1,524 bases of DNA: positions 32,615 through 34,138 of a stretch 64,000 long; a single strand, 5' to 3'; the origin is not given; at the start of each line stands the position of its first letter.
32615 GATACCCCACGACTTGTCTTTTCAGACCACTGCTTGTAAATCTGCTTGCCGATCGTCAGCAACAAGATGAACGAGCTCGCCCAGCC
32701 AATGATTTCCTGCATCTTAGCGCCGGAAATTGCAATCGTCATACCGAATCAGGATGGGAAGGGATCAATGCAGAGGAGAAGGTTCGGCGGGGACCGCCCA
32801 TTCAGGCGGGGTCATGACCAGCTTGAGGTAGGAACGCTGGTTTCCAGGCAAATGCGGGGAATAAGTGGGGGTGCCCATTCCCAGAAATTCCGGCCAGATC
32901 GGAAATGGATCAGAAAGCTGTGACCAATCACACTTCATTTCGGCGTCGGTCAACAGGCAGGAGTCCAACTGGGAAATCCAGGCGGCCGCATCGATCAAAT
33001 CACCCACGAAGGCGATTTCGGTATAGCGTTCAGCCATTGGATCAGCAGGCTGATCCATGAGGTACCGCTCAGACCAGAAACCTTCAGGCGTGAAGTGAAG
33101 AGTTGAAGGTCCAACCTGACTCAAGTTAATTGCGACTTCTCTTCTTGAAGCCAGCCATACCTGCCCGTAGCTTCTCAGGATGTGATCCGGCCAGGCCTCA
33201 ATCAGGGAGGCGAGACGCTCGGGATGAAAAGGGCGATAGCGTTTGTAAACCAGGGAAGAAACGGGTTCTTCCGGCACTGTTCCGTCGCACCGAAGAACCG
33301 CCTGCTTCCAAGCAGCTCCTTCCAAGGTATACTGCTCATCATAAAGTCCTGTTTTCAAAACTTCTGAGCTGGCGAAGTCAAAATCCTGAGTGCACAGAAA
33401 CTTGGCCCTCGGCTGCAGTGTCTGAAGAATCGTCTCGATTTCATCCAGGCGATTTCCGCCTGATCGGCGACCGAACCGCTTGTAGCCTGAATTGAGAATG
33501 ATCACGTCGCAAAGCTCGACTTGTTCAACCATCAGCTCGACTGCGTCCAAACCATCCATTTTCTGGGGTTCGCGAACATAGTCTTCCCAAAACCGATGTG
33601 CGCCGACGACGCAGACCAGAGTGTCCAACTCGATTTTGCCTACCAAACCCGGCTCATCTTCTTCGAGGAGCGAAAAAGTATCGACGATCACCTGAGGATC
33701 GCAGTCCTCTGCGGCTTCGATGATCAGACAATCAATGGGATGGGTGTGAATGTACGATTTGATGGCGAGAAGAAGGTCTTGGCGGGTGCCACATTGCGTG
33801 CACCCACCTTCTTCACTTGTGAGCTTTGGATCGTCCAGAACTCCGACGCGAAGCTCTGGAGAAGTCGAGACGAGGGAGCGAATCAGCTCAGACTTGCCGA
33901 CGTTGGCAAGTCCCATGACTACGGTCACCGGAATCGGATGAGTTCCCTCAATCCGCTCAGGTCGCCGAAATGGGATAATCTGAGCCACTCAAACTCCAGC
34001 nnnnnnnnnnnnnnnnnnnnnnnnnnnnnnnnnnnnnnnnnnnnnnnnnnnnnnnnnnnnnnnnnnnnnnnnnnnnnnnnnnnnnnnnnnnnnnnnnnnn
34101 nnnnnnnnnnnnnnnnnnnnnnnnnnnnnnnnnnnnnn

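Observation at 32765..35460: COG0523 GTPase co-operonic with Cys-poor L31/L28/S14 and an extra L24: candidate zinc-sparing (Zur-type) alternative ribosomal protein cluster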

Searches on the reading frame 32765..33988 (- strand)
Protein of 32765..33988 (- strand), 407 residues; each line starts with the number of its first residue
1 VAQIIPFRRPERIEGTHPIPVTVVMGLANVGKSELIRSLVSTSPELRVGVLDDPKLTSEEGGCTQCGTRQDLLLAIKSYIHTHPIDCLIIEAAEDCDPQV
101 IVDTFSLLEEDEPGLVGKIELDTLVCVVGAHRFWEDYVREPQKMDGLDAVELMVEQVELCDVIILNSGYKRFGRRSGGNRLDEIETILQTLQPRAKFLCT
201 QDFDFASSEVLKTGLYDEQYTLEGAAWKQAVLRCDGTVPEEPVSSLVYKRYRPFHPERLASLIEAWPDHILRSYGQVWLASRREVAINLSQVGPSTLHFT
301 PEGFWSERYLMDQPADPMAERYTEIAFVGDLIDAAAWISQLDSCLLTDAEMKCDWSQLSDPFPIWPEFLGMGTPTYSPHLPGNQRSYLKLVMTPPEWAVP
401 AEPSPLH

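Call 3: search_protein_families(library=pfam, proteins=[window:32765-33988:-], max_evalue=0.01)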
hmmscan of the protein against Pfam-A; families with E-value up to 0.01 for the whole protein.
window:32765-33988:- (407 aa): 2 families
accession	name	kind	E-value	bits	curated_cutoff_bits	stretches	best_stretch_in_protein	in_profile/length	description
PF07683.19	CobW_C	-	2.4e-13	50.2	22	1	243-345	1-94/94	Cobalamin synthesis protein cobW C-terminal domain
PF02492.25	cobW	-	6.6e-13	49.1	20.7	1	60-166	58-151/180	CobW/HypB/UreG, nucleotide-binding domain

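Call 4: search_protein_families(library=ncbifam, proteins=[window:32765-33988:-], max_evalue=0.01)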
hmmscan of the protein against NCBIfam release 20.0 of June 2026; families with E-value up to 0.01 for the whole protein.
window:32765-33988:- (407 aa): 2 families
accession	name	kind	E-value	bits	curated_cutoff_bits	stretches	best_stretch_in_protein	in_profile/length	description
NF038288.1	chaper_GTP_ZigA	equivalog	9.3e-48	163.1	600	1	55-363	60-390/390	zinc metallochaperone GTPase ZigA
NF047431.1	hiber_recruit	equivalog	8.3e-19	67.8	375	1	59-365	64-393/402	ribosome hibernation factor-recruiting GTPase MRF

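Call 6: find_encoding_contigs(protein=window:32765-33988:-, flank=10000, max_places=6)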
Protein window:32765-33988:- (407 aa): 1 contig read that carries it; 1 place shown.
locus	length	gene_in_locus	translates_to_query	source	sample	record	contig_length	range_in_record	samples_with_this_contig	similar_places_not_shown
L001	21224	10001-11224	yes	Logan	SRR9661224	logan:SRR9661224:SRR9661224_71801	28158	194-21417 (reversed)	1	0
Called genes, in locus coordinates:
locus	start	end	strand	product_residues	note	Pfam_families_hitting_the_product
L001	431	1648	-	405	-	PF00890:FAD_binding_2, PF01134:GIDA (faint), PF01266:DAO (weak), PF03486:HI0933_like, PF07992:Pyr_redox_2, PF12831:FAD_oxidored, PF13738:Pyr_redox_3 (faint), PF22780:HI0933_like_1st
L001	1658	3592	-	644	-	PF00270:DEAD, PF04851:ResIII (faint), PF00271:Helicase_C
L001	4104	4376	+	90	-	PF04679:DNA_ligase_A_C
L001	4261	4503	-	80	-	-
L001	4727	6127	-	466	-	PF00463:ICL, PF13714:PEP_mutase, PF00463:ICL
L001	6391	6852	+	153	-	PF01814:Hemerythrin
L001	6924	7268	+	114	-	PF12836:HHH_3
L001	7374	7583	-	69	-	-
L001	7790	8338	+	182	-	PF01814:Hemerythrin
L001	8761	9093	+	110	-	PF00467:KOW, PF17136:ribosomal_L24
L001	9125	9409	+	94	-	PF00830:Ribosomal_L28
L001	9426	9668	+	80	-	PF01197:Ribosomal_L31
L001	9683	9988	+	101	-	PF00253:Ribosomal_S14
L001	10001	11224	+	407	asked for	PF02492:cobW, PF07683:CobW_C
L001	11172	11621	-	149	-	-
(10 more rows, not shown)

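Call 51: search_solved_structures(query=window:32765-33988:-, max_evalue=0.001, show_alignments=3)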
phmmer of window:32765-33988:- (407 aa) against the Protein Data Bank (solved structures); distinct sequences matched with E-value up to 0.001: 0.

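Call 57: search_protein_representatives(protein=window:32765-33988:-)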
Query: 407 residues. Proteins with E-value up to 0.001 (for the whole library): 1731; up to 1e-10: 642; up to 1e-30: 21. The best 150 are listed.
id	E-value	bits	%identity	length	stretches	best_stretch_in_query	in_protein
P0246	1.3e-280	946.7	100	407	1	1-407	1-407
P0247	7.5e-39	150.3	34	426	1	15-367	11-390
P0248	7.2e-38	147.1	38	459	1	17-363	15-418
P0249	2.8e-37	145.1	38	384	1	95-363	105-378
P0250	3.6e-37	144.8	35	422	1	17-366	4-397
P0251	5.2e-36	141.0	37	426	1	35-364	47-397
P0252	9.1e-36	140.2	37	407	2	55-366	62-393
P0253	3.3e-34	135.0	37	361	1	18-366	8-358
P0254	4.4e-34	134.6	33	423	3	144-369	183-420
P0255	4.3e-33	131.4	33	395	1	53-363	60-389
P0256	5.1e-33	131.1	31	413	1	17-367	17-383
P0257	6.7e-33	130.7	32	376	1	19-368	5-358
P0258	7.5e-33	130.6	34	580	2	54-365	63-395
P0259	8.9e-33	130.3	37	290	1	119-365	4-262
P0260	6.1e-32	127.6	35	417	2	56-370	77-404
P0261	7.0e-32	127.4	33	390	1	4-362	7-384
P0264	3.5e-31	125.1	30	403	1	14-366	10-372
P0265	5.7e-31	124.4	32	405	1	18-365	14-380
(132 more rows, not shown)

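Call 60: find_encoding_contigs(protein=P0256, flank=6000, max_places=3)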
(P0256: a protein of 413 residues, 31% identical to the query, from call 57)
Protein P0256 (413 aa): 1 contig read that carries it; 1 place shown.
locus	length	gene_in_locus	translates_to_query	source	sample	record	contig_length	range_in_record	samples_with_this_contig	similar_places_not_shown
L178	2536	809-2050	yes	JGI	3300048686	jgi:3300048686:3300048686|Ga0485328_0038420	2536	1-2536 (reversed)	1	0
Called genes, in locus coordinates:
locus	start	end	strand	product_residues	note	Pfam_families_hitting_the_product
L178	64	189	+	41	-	PF17136:ribosomal_L24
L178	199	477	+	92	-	PF00830:Ribosomal_L28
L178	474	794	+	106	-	PF01084:Ribosomal_S18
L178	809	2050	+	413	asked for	PF07683:CobW_C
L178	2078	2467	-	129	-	-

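Call 61: find_encoding_contigs(protein=P0247, flank=8000, max_places=3)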
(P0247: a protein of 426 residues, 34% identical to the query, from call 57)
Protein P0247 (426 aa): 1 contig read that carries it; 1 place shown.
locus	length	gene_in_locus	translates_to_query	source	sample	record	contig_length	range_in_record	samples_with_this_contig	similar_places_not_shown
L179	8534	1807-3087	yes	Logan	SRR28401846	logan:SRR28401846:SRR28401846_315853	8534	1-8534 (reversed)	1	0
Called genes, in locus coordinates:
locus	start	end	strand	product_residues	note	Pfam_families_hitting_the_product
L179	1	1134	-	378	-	?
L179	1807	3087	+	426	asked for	PF02492:cobW (weak), PF07683:CobW_C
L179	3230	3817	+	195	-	-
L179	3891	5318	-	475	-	PF00587:tRNA-synt_2b, PF03129:HGTP_anticodon, PF09180:ProRS-C_1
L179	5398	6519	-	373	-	PF04551:GcpE, PF26540:GcpE_C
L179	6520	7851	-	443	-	PF00072:Response_reg, PF00158:Sigma54_activat, PF14532:Sigma54_activ_2, PF07728:AAA_5 (weak), PF25601:AAA_lid_14, PF02954:HTH_8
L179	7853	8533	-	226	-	?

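Call 63: search_protein_families(library=pfam, proteins=[L178:2078-2467:-, L179:3230-3817:+], max_evalue=0.01)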
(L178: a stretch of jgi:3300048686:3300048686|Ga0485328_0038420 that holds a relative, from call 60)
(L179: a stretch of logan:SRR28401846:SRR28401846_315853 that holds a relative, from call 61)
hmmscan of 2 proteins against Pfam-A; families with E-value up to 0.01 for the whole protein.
L178:2078-2467:- (129 aa): 0 families

L179:3230-3817:+ (195 aa): 0 families

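Call 67: find_homologous_proteins(query=A5, max_evalue=1e-20)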
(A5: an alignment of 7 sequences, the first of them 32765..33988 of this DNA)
Query A5 (7 sequences) (407 aa, profile of the alignment): 52 proteins with E <= 1e-20 among 8000 candidates.
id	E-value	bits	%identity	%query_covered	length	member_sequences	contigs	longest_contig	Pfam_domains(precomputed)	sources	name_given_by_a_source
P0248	4.7e-159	548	31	85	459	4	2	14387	PF02492.26,PF07683.20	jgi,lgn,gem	-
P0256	1.0e-144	501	27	86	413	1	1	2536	PF07683.20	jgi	jgi:G3E family GTPase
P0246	6.5e-144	498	100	100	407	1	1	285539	PF02492.26,PF07683.20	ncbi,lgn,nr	ncbi:MAG: GTP-binding protein [Methylotenera sp.]|nr:GTP-binding protein [Oligoflexia bacterium]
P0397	7.8e-126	438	31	85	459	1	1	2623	PF02492.26,PF07683.20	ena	-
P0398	2.9e-125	437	31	85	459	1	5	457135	PF02492.26,PF07683.20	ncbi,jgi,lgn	jgi:G3E family GTPase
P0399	4.2e-125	436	31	85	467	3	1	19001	PF02492.26,PF07683.20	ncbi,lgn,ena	-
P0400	3.2e-122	427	31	85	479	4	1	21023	PF02492.26,PF07683.20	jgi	-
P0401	1.8e-116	408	29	86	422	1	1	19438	PF07683.20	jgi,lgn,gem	-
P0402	6.9e-116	406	29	85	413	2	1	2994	PF07683.20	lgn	-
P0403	3.5e-81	291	32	85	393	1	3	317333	PF02492.26,PF07683.20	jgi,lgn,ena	jgi:Putative GTPases (G3E family)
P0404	7.0e-76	274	35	83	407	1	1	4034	PF02492.26,PF07683.20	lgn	-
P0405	3.3e-72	262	31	85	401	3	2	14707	PF02492.26,PF07683.20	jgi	jgi:G3E family GTPase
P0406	1.6e-70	256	32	85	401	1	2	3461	PF02492.26,PF07683.20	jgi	jgi:G3E family GTPase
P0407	5.0e-70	255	32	85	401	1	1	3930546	PF02492.26,PF07683.20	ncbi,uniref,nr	ncbi:GTP-binding protein [Natrarchaeobaculum aegyptiacum]|uniref:Cobalamin biosynthesis protein CobW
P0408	7.4e-70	254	30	85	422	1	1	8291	PF02492.26,PF07683.20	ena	-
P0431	9.3e-45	171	30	86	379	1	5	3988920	PF02492.26,PF07683.20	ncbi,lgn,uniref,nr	ncbi:GTP-binding protein [Mycolicibacterium brumae]|uniref:GTP-binding protein n=1 Tax=Mycolicibacte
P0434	3.4e-40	156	30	86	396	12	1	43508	PF02492.26,PF07683.20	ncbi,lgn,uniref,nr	ncbi:GTP-binding protein [Rhodococcoides kroppenstedtii]|uniref:GTP-binding protein n=1 Tax=Rhodococ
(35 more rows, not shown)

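Call 68: find_encoding_contigs(protein=P0398, flank=10000, max_places=5)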
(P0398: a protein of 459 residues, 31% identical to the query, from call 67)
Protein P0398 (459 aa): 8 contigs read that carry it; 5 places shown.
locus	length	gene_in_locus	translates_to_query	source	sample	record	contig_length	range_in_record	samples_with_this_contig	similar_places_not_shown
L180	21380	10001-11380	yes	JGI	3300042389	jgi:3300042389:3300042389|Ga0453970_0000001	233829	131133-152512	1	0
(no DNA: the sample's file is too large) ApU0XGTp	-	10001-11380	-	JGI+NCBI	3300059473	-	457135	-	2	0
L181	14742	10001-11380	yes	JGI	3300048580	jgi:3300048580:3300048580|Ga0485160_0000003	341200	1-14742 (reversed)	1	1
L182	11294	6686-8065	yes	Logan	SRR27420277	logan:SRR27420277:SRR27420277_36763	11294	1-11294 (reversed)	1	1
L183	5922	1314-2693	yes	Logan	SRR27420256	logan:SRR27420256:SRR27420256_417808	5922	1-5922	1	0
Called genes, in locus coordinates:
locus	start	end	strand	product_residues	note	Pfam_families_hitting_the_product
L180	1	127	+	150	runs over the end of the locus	-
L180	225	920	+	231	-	PF00581:Rhodanese (faint), PF01022:HTH_5, PF12840:HTH_20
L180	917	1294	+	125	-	PF14595:Thioredoxin_9 (weak), PF00085:Thioredoxin, PF13098:Thioredoxin_2 (weak), PF13905:Thioredoxin_8 (faint)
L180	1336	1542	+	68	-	PF11127:YgaP-like_TM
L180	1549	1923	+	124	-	PF00581:Rhodanese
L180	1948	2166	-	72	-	-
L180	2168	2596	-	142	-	PF00885:DMRL_synthase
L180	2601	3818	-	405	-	PF00926:DHBP_synthase, PF00925:GTP_cyclohydro2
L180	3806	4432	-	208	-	PF00677:Lum_binding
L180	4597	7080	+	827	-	PF09371:Tex_N, PF22706:Tex_central_region, PF16921:Tex_YqgF, PF14639:YqgF, PF12836:HHH_3, PF17674:HHH_9, PF00575:S1, PF23459:S1_RRP5, +1 more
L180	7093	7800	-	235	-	PF14234:DUF4336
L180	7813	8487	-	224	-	PF07866:DUF1653, PF00583:Acetyltransf_1 (faint), PF13508:Acetyltransf_7 (weak)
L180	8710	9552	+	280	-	PF08818:DUF1801, PF08922:DUF1905, PF13376:OmdA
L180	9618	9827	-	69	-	PF01783:Ribosomal_L32p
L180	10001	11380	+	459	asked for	PF02492:cobW (faint), PF07683:CobW_C (weak)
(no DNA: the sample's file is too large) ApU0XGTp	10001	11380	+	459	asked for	PF02492:cobW (faint), PF07683:CobW_C (weak)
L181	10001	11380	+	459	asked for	PF02492:cobW (faint), PF07683:CobW_C (weak)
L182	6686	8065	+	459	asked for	PF02492:cobW (faint), PF07683:CobW_C (weak)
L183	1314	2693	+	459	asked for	PF02492:cobW (faint), PF07683:CobW_C (weak)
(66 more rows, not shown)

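Call 72: search_protein_families(library=ncbifam, proteins=[P0431, P0434, P0248, P0256, P0398, P0401, P0247, P0261, P0264, P0265], max_evalue=0.00001)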
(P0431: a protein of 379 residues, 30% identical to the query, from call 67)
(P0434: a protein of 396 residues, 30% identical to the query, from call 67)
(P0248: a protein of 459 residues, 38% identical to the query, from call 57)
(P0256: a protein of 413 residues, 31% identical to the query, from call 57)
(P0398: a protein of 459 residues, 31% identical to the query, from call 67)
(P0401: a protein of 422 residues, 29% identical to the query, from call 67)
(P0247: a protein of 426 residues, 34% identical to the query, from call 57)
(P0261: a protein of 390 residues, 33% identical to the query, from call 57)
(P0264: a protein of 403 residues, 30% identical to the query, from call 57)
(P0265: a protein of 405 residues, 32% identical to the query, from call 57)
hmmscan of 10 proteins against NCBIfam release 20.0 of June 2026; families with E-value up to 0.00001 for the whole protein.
P0431 (379 aa): 6 families
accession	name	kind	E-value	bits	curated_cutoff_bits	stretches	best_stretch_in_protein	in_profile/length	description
NF038288.1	chaper_GTP_ZigA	equivalog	1.7e-144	481.5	600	2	8-321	1-318/390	zinc metallochaperone GTPase ZigA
NF047431.1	hiber_recruit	equivalog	8.1e-51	173.2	375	1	8-322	2-318/402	ribosome hibernation factor-recruiting GTPase MRF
TIGR02475.1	CobW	equivalog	1.4e-46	158.9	332.1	1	7-298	3-295/342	cobalamin biosynthesis protein CobW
NF008578.0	PRK11537.1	equivalog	1e-37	130.1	361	1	7-299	3-269/318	GTPase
NF041053.1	CobW_rel_Se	equivalog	2.5e-11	43.6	180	1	11-105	4-94/195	CobW-related selenoprotein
TIGR00073.1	hypB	equivalog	4.2e-07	29.7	121.2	0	15-105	37-120/217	hydrogenase nickel incorporation protein HypB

P0434 (396 aa): 5 families
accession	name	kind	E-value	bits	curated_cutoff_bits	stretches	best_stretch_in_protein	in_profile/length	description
NF038288.1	chaper_GTP_ZigA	equivalog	4.1e-133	444.1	600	2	5-333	1-316/390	zinc metallochaperone GTPase ZigA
NF047431.1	hiber_recruit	equivalog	7.3e-46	156.9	375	2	6-333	3-316/402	ribosome hibernation factor-recruiting GTPase MRF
TIGR02475.1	CobW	equivalog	3.3e-38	131.5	332.1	1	4-357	3-340/342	cobalamin biosynthesis protein CobW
NF008578.0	PRK11537.1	equivalog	1.2e-32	113.4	361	2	4-118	3-111/318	GTPase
NF041053.1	CobW_rel_Se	equivalog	1e-07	31.8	180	0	8-106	4-93/195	CobW-related selenoprotein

P0248 (459 aa): 2 families
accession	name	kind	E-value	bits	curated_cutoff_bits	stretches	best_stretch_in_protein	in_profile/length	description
NF038288.1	chaper_GTP_ZigA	equivalog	4.9e-32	111.3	600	1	125-417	119-389/390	zinc metallochaperone GTPase ZigA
NF047431.1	hiber_recruit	equivalog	7.8e-20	71.2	375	1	60-419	63-392/402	ribosome hibernation factor-recruiting GTPase MRF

P0256 (413 aa): 2 families
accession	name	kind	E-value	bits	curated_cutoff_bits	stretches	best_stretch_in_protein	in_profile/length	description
NF038288.1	chaper_GTP_ZigA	equivalog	3.7e-24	85.4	600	1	63-379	68-390/390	zinc metallochaperone GTPase ZigA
NF047431.1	hiber_recruit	equivalog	1.1e-22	80.6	375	1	115-385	125-397/402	ribosome hibernation factor-recruiting GTPase MRF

P0398 (459 aa): 2 families
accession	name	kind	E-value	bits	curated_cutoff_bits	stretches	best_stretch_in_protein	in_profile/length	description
NF038288.1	chaper_GTP_ZigA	equivalog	1.3e-35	123.1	600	2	54-253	57-241/390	zinc metallochaperone GTPase ZigA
NF047431.1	hiber_recruit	equivalog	4.8e-21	75.2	375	1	55-419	58-392/402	ribosome hibernation factor-recruiting GTPase MRF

P0401 (422 aa): 2 families
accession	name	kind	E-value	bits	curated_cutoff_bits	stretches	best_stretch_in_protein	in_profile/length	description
NF047431.1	hiber_recruit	equivalog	1.1e-21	77.2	375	1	121-387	131-396/402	ribosome hibernation factor-recruiting GTPase MRF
NF038288.1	chaper_GTP_ZigA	equivalog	2.4e-21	76.1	600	1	63-382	68-390/390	zinc metallochaperone GTPase ZigA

P0247 (426 aa): 2 families
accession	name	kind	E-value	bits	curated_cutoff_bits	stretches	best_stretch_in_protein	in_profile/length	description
NF038288.1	chaper_GTP_ZigA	equivalog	1.5e-50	172.3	600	1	57-383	67-388/390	zinc metallochaperone GTPase ZigA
NF047431.1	hiber_recruit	equivalog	1.8e-29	102.9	375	1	108-384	128-390/402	ribosome hibernation factor-recruiting GTPase MRF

P0261 (390 aa): 2 families
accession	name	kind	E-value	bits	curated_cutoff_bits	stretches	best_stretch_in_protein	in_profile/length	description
NF038288.1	chaper_GTP_ZigA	equivalog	3.2e-33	115.2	600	1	58-384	65-389/390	zinc metallochaperone GTPase ZigA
NF047431.1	hiber_recruit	equivalog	1.8e-28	99.6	375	1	111-386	127-392/402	ribosome hibernation factor-recruiting GTPase MRF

P0264 (403 aa): 2 families
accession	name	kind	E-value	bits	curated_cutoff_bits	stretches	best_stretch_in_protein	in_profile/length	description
NF038288.1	chaper_GTP_ZigA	equivalog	9.1e-27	94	600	1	58-369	67-390/390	zinc metallochaperone GTPase ZigA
NF047431.1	hiber_recruit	equivalog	4.8e-16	58.7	375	1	58-378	67-400/402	ribosome hibernation factor-recruiting GTPase MRF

P0265 (405 aa): 2 families
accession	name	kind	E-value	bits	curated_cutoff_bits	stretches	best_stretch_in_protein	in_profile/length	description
NF038288.1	chaper_GTP_ZigA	equivalog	6.6e-35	120.7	600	1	66-377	76-389/390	zinc metallochaperone GTPase ZigA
NF047431.1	hiber_recruit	equivalog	8.5e-23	80.9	375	1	114-380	132-393/402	ribosome hibernation factor-recruiting GTPase MRF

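Call 83: predict_structure(alignment_id=A6)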
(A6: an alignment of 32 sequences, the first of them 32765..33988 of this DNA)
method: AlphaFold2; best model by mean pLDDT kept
length: 407 residues; sequences in the alignment: 32
mean_pLDDT: 81.8   pTM: 0.80
mean pLDDT of the five models: 81.8, 80.9, 80.8, 80.8, 79.0
residues with pLDDT >= 90: 218; 70-90: 97; 50-70: 51; < 50: 41
segments of 3 or more residues with pLDDT < 50: 1-8, 142-144, 374-396, 398-400
pLDDT, mean of each block of 10 residues (from residue 1): 43 74 95 96 94 85 68 94 96 92 88 87 97 85 60 93 87 64 93 95 94 94 88 79 89 97 91 94 92 86 72 60 93 92 97 94 82 43 33 40 51
secondary structure, 60 per line:
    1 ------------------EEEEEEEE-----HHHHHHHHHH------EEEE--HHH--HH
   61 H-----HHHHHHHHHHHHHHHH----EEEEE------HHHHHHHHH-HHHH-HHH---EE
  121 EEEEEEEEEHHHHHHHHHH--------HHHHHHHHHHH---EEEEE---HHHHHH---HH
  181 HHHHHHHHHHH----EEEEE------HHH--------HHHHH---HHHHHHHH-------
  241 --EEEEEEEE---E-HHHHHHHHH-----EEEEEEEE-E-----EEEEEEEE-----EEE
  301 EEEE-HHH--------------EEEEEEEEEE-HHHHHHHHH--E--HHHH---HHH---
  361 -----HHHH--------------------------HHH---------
elements in order: E19-26 H32-41 E48-51 H67-82 E87-91 H98-106 H108-111 E119-129 H130-139 H148-158 E162-166 H170-175 H179-191 E196-200 H218-222 H226-233 E243-250 H256-264 E270-277 E285-292 E298-304 E323-332 H334-342 H348-351 H366-369
